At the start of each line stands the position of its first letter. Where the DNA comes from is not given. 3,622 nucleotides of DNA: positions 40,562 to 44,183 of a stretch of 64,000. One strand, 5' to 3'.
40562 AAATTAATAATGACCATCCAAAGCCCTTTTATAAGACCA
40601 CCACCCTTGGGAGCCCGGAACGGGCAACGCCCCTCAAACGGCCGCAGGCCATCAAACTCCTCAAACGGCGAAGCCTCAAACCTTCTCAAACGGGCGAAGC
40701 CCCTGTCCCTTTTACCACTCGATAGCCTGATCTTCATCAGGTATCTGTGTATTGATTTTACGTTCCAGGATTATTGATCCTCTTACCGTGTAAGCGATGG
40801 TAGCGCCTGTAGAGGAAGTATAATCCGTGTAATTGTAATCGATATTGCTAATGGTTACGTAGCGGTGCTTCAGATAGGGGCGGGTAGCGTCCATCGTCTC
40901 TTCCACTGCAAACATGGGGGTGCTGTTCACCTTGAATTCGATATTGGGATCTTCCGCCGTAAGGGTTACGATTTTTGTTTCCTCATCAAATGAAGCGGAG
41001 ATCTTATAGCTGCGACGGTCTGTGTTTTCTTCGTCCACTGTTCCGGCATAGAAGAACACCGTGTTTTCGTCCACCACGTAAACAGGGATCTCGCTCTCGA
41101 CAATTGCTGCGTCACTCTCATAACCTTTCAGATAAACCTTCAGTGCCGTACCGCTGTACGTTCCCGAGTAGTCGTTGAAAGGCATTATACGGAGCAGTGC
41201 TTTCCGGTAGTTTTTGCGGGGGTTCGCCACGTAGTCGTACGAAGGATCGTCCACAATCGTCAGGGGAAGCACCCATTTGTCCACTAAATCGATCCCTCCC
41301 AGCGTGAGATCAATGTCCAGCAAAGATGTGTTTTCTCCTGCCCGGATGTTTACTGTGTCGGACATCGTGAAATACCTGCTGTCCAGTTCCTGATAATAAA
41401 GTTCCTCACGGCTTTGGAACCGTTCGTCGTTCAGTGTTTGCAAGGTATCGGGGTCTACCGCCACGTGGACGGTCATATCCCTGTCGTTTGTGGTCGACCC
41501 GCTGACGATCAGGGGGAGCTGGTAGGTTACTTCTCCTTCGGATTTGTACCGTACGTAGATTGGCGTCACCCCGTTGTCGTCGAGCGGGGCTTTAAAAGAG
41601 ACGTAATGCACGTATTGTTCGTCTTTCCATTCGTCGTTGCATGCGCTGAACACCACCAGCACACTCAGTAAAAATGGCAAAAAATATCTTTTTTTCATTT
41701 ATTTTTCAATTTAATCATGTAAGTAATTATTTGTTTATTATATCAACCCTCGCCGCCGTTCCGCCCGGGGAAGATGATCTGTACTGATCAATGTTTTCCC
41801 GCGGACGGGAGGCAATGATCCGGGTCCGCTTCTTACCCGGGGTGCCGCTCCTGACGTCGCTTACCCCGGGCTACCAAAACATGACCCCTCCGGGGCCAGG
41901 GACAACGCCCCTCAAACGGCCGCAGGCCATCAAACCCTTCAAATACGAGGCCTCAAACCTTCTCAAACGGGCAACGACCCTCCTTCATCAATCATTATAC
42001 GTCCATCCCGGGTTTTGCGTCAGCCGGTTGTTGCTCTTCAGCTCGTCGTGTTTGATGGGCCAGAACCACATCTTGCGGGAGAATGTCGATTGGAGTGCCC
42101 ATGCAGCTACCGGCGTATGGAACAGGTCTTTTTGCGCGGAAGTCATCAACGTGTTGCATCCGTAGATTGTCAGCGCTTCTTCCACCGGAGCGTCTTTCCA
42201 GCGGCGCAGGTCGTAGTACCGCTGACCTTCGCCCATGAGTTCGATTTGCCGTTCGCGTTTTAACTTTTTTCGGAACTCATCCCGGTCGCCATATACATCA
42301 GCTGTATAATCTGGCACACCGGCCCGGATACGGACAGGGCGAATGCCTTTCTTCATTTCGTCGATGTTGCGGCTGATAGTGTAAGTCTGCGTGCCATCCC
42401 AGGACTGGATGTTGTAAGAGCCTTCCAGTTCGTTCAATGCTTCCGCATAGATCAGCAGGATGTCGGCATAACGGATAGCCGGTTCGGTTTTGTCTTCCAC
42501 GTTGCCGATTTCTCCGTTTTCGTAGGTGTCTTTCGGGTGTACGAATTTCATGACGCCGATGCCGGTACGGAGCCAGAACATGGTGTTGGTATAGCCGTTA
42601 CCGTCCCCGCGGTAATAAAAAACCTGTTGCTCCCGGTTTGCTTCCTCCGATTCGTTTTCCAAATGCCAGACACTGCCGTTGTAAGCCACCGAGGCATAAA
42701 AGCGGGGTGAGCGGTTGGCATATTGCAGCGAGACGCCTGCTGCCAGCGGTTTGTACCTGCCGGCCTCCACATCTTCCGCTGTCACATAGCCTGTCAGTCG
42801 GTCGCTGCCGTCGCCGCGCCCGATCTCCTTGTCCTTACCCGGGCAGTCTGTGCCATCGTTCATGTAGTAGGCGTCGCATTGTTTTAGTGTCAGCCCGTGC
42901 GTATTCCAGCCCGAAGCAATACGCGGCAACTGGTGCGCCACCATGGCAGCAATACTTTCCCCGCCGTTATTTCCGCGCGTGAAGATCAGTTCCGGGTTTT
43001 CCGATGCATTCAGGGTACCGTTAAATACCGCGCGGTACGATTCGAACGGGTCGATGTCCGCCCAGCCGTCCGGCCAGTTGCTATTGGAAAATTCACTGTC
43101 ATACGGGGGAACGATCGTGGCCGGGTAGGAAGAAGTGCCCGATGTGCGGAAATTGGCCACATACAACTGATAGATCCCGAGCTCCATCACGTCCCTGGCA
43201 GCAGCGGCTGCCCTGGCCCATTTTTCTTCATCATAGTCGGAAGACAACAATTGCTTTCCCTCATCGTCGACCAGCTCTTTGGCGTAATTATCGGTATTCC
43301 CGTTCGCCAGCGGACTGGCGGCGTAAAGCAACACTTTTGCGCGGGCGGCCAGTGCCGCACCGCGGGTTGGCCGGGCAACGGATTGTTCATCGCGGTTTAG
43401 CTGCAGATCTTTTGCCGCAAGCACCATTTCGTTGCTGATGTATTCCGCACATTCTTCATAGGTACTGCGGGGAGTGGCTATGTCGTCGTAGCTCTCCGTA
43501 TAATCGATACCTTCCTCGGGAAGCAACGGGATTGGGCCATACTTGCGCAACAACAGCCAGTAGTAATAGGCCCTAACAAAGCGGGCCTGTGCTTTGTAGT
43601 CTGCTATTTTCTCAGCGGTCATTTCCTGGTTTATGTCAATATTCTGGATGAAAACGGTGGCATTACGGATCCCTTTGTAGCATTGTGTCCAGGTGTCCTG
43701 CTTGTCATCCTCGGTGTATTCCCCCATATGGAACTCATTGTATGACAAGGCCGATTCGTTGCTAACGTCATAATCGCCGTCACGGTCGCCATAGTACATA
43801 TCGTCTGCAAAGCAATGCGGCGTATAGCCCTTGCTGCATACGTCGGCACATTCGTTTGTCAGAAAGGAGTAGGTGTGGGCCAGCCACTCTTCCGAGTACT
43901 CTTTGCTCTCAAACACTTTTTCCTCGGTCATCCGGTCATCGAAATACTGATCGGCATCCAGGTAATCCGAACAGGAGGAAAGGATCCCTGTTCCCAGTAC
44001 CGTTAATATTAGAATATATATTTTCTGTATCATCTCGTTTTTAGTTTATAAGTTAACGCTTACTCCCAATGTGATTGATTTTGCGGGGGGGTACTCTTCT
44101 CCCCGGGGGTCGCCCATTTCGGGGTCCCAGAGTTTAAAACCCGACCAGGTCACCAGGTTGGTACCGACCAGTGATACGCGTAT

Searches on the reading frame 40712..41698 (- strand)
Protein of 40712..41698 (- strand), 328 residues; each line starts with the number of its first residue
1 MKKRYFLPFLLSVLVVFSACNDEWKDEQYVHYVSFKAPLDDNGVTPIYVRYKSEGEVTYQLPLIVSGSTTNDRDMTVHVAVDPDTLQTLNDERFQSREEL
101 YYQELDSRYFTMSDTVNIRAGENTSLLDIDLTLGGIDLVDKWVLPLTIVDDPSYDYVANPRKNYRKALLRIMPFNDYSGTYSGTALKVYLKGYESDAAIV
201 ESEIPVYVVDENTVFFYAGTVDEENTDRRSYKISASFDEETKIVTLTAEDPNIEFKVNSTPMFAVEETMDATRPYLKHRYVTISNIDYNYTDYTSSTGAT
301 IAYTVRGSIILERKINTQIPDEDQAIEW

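Call 15: find_encoding_contigs(protein=window:40712-41698:-, flank=10000, max_places=6)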
Protein window:40712-41698:- (328 aa): no gene with exactly this product is on record in the collection.
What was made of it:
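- On GTAG-tagged REP: The whole source genome could not be retrieved (call 15).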

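Call 16: search_protein_families(library=pfam, proteins=[window:40712-41698:-])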
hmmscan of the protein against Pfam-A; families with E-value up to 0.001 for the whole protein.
window:40712-41698:- (328 aa): 3 families
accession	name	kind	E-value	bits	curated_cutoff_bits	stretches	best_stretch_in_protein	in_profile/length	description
PF16343.11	DUF4973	-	6.5e-58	194.7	27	1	24-152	1-129/129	Domain of unknown function (DUF4973)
PF14274.12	BT_3044-like_C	-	1.1e-32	113.6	23.1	1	165-308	1-139/141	BT_3044-like, C-terminal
PF08522.16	BT_3987-like_N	-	5.8e-17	62.9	25.9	1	36-153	8-118/120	BT_3987-like, N-terminal domain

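Call 27: find_homologous_proteins(query=window:40712-41698:-, max_evalue=1e-30)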
Query window:40712-41698:- (328 aa): 1451 proteins with E <= 1e-30 among 3661 candidates; the best 120 are listed.
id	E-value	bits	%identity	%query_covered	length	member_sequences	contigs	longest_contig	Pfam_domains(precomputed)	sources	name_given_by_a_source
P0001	1.3e-214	729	100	100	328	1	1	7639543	PF16343.12,PF14274.13,PF08522.17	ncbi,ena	-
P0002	1.3e-190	650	89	100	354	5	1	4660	PF16343.12,PF14274.13,PF08522.17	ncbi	-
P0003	2.5e-182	623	85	100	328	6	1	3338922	PF16343.12,PF14274.13,PF08522.17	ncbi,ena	-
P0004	6.4e-181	618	84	100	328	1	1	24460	PF16343.12,PF14274.13,PF08522.17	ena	-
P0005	2.2e-178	610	84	100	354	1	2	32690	PF16343.12,PF14274.13,PF08522.17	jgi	-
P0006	8.7e-174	595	81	100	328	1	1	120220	PF16343.12,PF14274.13,PF08522.17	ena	-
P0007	7.1e-172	589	81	100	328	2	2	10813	PF16343.12,PF14274.13,PF08522.17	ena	-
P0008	2.7e-171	587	78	100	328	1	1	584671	PF16343.12,PF14274.13,PF08522.17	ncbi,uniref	ncbi:DUF4973 domain-containing protein [Thermophagus sp. OGC60D27]|uniref:DUF4973 domain-containing 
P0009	8.9e-171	585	81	100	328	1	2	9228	PF16343.12,PF14274.13,PF08522.17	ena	-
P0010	2.5e-168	577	80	100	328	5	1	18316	PF16343.12,PF14274.13,PF08522.17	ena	-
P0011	3.6e-166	570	77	100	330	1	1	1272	PF16343.12,PF14274.13,PF08522.17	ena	-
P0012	3.9e-166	570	78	100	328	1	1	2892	PF16343.12,PF14274.13,PF08522.17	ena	-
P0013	5.0e-164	563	77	100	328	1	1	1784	PF16343.12,PF14274.13,PF08522.17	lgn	-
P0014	1.4e-163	561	76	100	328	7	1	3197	PF16343.12,PF14274.13,PF08522.17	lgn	-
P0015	5.0e-163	560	76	100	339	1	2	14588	PF16343.12,PF14274.13,PF08522.17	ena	-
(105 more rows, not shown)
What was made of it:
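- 40712..41698 (-): DUF4973 / BT_3044-like surface lipoprotein gene. calls 16, 27
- Tried and rejected: An exact-protein look-up of the window lipoprotein failed (call 15), although a 100% identical protein exists on a 7.64-Mb contig (call 27).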

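Call 28: list_cluster_members(proteins=[P0001, P0002, P0003, P0004, P0006, P0008])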
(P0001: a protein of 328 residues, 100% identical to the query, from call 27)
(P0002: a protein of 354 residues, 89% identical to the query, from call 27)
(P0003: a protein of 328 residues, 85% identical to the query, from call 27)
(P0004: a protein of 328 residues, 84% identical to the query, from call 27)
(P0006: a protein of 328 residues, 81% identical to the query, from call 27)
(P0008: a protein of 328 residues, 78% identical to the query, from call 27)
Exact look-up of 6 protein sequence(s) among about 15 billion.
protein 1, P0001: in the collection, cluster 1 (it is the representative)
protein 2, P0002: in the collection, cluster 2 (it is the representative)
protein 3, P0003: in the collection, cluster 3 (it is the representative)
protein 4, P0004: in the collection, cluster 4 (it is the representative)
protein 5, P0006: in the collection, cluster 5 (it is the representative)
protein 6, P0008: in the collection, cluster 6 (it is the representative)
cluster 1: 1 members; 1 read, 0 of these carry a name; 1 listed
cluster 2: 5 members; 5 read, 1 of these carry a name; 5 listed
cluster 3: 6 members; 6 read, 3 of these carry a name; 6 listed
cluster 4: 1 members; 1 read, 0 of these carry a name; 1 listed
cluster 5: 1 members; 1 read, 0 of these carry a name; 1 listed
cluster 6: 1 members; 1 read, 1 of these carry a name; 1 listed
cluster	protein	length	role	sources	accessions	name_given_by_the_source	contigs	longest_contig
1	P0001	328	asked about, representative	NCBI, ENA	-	-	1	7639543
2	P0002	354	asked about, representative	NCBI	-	-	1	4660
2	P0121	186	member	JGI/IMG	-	hypothetical protein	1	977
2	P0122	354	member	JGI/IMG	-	-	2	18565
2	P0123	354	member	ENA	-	-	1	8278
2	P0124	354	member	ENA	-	-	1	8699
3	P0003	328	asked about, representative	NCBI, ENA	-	-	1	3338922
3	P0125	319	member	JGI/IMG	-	hypothetical protein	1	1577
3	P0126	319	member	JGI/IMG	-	hypothetical protein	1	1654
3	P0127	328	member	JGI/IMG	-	hypothetical protein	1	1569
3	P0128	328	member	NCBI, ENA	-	-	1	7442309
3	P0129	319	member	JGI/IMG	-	-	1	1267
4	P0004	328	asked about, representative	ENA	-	-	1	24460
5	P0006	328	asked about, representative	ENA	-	-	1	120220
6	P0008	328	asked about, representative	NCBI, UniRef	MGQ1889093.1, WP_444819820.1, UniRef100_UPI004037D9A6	DUF4973 domain-containing protein [Thermophagus sp. OGC60D27] | DUF4973 domain-containing protein n=1 Tax=Thermophagus sp. OGC60D27 TaxID=3458415 ...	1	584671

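Call 29: find_encoding_contigs(protein=P0003, flank=10000, max_places=3)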
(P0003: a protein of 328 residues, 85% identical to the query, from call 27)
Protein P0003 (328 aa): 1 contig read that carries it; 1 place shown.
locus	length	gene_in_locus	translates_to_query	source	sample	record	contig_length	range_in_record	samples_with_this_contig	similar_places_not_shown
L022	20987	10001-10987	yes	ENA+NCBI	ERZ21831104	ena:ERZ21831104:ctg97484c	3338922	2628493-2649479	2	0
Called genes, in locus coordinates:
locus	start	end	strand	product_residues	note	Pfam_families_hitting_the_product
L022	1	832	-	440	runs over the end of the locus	-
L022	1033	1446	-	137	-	PF01381:HTH_3, PF12844:HTH_19 (weak), PF13443:HTH_26 (weak)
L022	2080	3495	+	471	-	PF01833:TIG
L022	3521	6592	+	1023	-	PF13620:CarboxypepD_reg, PF13715:CarbopepD_reg_2, PF07715:Plug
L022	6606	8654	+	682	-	PF14322:SusD-like_3, PF07980:SusD_RagB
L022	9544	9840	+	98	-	-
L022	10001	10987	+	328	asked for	PF08522:BT_3987-like_N, PF16343:DUF4973, PF14274:BT_3044-like_C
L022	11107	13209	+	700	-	PF07944:Beta-AFase-like_GH127_cat, PF20736:Glyco_hydro127M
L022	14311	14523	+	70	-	-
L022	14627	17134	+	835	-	PF16334:DUF4964, PF17168:DUF5127, PF16335:GtaA_6_Hairpin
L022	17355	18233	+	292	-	PF03618:Kinase-PPPase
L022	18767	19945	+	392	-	PF05977:MFS_3, PF07690:MFS_1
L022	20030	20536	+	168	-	PF14060:DUF4252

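Call 34: find_encoding_contigs(protein=P0128, flank=10000, max_places=2)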
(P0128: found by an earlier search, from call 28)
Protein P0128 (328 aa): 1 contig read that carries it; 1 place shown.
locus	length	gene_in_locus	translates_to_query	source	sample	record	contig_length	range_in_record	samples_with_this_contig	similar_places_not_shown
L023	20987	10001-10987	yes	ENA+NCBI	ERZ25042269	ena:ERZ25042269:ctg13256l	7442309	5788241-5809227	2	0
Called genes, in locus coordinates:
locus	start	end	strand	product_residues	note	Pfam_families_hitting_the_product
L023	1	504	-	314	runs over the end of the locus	PF21941:SMEK_N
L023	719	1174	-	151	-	PF13560:HTH_31 (weak), PF01381:HTH_3, PF04545:Sigma70_r4 (faint), PF13443:HTH_26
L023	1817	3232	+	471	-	PF01833:TIG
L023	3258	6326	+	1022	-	PF13620:CarboxypepD_reg, PF13715:CarbopepD_reg_2, PF07715:Plug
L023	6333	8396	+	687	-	PF14322:SusD-like_3, PF07980:SusD_RagB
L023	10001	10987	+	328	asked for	PF08522:BT_3987-like_N, PF16343:DUF4973, PF14274:BT_3044-like_C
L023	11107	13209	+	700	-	PF07944:Beta-AFase-like_GH127_cat, PF20736:Glyco_hydro127M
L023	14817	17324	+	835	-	PF16334:DUF4964, PF17168:DUF5127, PF16335:GtaA_6_Hairpin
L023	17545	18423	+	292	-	PF03618:Kinase-PPPase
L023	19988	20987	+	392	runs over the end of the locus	PF05977:MFS_3, PF07690:MFS_1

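Call 35: find_encoding_contigs(protein=P0006, flank=10000, max_places=2)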
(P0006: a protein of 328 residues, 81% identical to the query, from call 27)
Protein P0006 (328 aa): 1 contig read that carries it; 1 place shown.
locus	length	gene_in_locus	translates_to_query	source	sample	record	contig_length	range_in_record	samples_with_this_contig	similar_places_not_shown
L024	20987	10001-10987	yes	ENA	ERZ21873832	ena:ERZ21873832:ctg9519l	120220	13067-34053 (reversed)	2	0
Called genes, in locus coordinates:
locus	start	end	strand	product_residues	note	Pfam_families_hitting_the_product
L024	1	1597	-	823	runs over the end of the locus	PF16334:DUF4964, PF17168:DUF5127, PF16335:GtaA_6_Hairpin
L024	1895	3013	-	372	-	PF04616:Glyco_hydro_43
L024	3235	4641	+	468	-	PF01833:TIG, PF01436:NHL (faint)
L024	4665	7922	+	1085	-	PF13620:CarboxypepD_reg, PF13715:CarbopepD_reg_2, PF07715:Plug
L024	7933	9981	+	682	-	PF14322:SusD-like_3, PF12771:SusD-like_2 (weak), PF07980:SusD_RagB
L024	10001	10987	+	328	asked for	PF08522:BT_3987-like_N, PF16343:DUF4973, PF14274:BT_3044-like_C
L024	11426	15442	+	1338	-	PF07494:Reg_prop (weak), PF08450:SGL (faint), PF07495:Y_Y_Y, PF00512:HisKA, PF02518:HATPase_c, PF00072:Response_reg, PF00165:HTH_AraC (weak), PF12833:HTH_18, +1 more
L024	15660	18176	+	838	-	PF16334:DUF4964, PF17168:DUF5127, PF16335:GtaA_6_Hairpin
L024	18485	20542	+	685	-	PF07944:Beta-AFase-like_GH127_cat, PF20736:Glyco_hydro127M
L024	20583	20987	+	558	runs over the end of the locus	PF00884:Sulfatase, PF01663:Phosphodiest (faint), PF16347:SGSH_C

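Call 36: find_encoding_contigs(protein=P0008, flank=10000, max_places=2)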
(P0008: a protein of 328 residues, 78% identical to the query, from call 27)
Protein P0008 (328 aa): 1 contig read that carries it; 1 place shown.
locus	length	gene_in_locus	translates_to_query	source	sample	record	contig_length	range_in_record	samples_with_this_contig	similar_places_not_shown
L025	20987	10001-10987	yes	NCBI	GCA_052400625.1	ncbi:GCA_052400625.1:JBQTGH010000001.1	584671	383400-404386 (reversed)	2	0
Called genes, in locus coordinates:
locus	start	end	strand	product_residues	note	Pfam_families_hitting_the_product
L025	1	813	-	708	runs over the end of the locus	PF24681:Kelch_KLHDC2_KLHL20_DRC7, PF24981:Beta-prop_ATRN-LZTR1, PF13854:Kelch_HCF, PF13415:Beta-prop_FBX42 (faint)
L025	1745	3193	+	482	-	PF03663:Glyco_hydro_76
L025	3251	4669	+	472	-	PF01833:TIG, PF01436:NHL (faint)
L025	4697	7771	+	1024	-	PF13620:CarboxypepD_reg, PF13715:CarbopepD_reg_2, PF07715:Plug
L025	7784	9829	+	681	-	PF14322:SusD-like_3, PF12771:SusD-like_2 (weak), PF07980:SusD_RagB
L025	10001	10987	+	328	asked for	PF08522:BT_3987-like_N, PF16343:DUF4973, PF14274:BT_3044-like_C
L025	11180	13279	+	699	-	PF07944:Beta-AFase-like_GH127_cat, PF20736:Glyco_hydro127M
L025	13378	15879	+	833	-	PF16334:DUF4964, PF17168:DUF5127, PF16335:GtaA_6_Hairpin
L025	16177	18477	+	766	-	PF17678:Glyco_hydro_92N, PF07971:Glyco_hydro_92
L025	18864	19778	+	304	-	PF03372:Exo_endo_phos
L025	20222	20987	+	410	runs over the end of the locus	-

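Call 69: find_encoding_contigs(protein=P0122, flank=10000, max_places=2)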
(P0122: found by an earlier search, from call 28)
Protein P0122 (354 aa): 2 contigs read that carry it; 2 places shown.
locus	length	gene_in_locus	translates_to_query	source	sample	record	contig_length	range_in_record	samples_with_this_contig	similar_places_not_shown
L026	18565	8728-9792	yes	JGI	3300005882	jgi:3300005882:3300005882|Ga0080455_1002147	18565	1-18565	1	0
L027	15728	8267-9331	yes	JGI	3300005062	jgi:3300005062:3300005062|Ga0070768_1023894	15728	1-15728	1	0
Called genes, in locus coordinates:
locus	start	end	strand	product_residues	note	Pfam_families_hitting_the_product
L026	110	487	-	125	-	-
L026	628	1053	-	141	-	PF13560:HTH_31 (faint), PF01381:HTH_3, PF13443:HTH_26 (weak)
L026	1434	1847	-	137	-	-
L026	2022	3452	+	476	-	PF01833:TIG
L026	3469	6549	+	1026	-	PF13620:CarboxypepD_reg, PF13715:CarbopepD_reg_2, PF07715:Plug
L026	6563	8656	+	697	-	-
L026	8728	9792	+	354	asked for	PF08522:BT_3987-like_N, PF16343:DUF4973, PF14274:BT_3044-like_C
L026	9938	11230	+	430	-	PF02518:HATPase_c, PF00072:Response_reg, PF00165:HTH_AraC (weak), PF12833:HTH_18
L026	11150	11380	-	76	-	-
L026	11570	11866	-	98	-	-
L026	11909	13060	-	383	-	PF13450:NAD_binding_8, PF01593:Amino_oxidase (faint), PF03275:GLF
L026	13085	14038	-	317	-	-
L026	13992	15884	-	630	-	PF00535:Glycos_transf_2, PF10111:Glyco_tranf_2_2, PF13641:Glyco_tranf_2_3 (weak)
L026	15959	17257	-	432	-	PF26002:Beta-barrel_AprE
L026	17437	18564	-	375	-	?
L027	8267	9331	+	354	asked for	PF08522:BT_3987-like_N, PF16343:DUF4973, PF14274:BT_3044-like_C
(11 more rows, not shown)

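Call 70: find_encoding_contigs(protein=P0005, flank=10000, max_places=2)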
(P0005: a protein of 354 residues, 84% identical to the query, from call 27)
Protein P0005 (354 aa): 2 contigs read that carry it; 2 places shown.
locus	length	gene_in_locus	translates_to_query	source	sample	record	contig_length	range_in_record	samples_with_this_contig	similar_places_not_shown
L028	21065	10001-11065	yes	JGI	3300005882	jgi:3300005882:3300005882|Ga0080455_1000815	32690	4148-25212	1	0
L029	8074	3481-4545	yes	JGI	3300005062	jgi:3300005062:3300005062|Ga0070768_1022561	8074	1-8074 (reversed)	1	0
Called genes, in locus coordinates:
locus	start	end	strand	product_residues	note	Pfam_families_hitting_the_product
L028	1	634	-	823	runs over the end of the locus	PF16334:DUF4964, PF17168:DUF5127, PF16335:GtaA_6_Hairpin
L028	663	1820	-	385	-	PF07470:Glyco_hydro_88 (faint), PF03663:Glyco_hydro_76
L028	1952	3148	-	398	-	PF04616:Glyco_hydro_43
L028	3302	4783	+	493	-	PF01833:TIG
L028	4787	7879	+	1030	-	PF13620:CarboxypepD_reg, PF13715:CarbopepD_reg_2, PF07715:Plug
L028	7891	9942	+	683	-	PF14322:SusD-like_3, PF12771:SusD-like_2 (weak), PF07980:SusD_RagB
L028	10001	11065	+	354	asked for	PF08522:BT_3987-like_N, PF16343:DUF4973, PF14274:BT_3044-like_C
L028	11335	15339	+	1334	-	PF07494:Reg_prop (weak), PF08450:SGL (faint), PF07495:Y_Y_Y, PF00512:HisKA, PF02518:HATPase_c, PF00072:Response_reg, PF00165:HTH_AraC (weak), PF12833:HTH_18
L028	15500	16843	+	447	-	PF01103:Omp85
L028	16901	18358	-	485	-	PF03553:Na_H_antiporter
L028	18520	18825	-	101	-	PF00085:Thioredoxin, PF13098:Thioredoxin_2, PF13899:Thioredoxin_7 (faint), PF00578:AhpC-TSA (weak), PF13728:TraF (weak), PF13905:Thioredoxin_8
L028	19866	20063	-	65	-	-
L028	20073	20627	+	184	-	PF13858:DUF4199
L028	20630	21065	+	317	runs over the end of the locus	PF00535:Glycos_transf_2, PF10111:Glyco_tranf_2_2 (weak)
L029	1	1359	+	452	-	?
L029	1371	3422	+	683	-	PF14322:SusD-like_3, PF12771:SusD-like_2 (weak), PF07980:SusD_RagB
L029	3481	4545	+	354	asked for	PF08522:BT_3987-like_N, PF16343:DUF4973, PF14274:BT_3044-like_C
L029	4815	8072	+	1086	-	?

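Call 71: find_encoding_contigs(protein=P0004, flank=10000, max_places=2)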
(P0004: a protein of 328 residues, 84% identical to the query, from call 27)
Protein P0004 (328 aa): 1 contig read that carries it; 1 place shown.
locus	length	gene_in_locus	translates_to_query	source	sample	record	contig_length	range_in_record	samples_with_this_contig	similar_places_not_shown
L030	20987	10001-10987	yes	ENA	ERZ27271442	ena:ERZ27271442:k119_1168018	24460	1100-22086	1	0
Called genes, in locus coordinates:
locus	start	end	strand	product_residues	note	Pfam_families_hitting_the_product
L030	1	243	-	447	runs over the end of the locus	?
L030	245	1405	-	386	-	PF07470:Glyco_hydro_88 (faint), PF03663:Glyco_hydro_76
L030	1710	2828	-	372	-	PF04616:Glyco_hydro_43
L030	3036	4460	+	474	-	PF01833:TIG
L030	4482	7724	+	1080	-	PF13620:CarboxypepD_reg, PF13715:CarbopepD_reg_2, PF07715:Plug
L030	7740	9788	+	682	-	PF14322:SusD-like_3, PF12771:SusD-like_2 (weak), PF07980:SusD_RagB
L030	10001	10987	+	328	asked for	PF08522:BT_3987-like_N, PF16343:DUF4973, PF14274:BT_3044-like_C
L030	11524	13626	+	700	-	PF07944:Beta-AFase-like_GH127_cat, PF20736:Glyco_hydro127M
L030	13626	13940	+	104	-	-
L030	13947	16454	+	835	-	PF16334:DUF4964, PF17168:DUF5127, PF16335:GtaA_6_Hairpin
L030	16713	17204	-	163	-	PF13420:Acetyltransf_4, PF13302:Acetyltransf_3 (weak), PF00583:Acetyltransf_1, PF13508:Acetyltransf_7 (weak), PF08445:FR47 (faint)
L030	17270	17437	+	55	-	-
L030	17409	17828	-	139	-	PF00583:Acetyltransf_1, PF13673:Acetyltransf_10 (weak), PF13508:Acetyltransf_7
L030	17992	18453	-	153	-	PF00583:Acetyltransf_1, PF13673:Acetyltransf_10, PF13508:Acetyltransf_7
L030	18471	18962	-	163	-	-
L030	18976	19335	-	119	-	PF02627:CMD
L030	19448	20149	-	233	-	-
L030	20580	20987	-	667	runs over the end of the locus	PF10602:RPN7 (faint), PF00515:TPR_1 (faint), PF07719:TPR_2 (faint), PF13181:TPR_8 (faint), PF13374:TPR_10 (faint), PF13424:TPR_12, PF02518:HATPase_c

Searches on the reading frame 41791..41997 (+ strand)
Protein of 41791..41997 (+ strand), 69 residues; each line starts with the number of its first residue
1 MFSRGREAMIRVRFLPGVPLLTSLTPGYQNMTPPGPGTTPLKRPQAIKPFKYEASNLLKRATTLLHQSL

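Call 20: find_homologous_proteins(query=window:41791-41997:+, max_evalue=10)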
Query seq(69 aa): no candidate shares three 5-residue words with the query. No homologue found.
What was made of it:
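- On Protein-coding gene (the look-alike ORFs): No homologue was found (call 20).
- A 69-aa translation of the module-covering part of the 124-aa look-alike ORF found no candidate homologue among 5.8 billion proteins (call 20).
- Tried and rejected: A 69-aa translation of the module-covering part of the 124-aa look-alike ORF found no candidate (call 20).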

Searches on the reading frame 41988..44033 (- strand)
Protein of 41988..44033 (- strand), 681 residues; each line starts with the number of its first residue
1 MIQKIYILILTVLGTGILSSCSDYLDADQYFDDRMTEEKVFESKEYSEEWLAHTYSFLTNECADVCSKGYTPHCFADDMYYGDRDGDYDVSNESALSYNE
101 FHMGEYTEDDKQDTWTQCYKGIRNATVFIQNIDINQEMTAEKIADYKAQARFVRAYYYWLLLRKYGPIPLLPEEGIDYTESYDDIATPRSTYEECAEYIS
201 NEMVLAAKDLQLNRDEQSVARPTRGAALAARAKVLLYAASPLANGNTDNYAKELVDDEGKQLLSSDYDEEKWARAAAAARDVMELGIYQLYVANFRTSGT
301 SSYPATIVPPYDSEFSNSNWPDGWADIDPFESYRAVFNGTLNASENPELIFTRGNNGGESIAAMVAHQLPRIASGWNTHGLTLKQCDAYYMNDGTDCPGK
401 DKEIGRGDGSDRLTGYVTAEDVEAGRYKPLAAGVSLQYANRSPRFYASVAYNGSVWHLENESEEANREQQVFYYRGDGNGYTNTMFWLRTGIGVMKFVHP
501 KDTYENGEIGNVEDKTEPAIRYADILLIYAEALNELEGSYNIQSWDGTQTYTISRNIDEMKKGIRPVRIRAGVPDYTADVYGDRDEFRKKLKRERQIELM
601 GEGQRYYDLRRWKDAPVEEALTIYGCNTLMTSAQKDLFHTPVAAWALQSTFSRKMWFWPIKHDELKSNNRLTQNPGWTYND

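Call 16: search_protein_families(library=pfam, proteins=[window:41988-44033:-])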
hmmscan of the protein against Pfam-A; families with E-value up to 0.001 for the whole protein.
window:41988-44033:- (681 aa): 3 families
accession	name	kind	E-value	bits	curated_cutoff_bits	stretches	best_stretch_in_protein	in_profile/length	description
PF07980.17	SusD_RagB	-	2e-54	185.7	23.1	1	348-677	2-297/297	SusD family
PF14322.12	SusD-like_3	-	1.4e-22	81.3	27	1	75-236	38-191/191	Starch-binding associating with outer membrane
PF12771.13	SusD-like_2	-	4.4e-05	22.9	27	1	98-183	44-130/415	Starch-binding associating with outer membrane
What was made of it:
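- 41988..44033 (-): SusD-family gene. Its native stop codon abuts copy C. call 16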
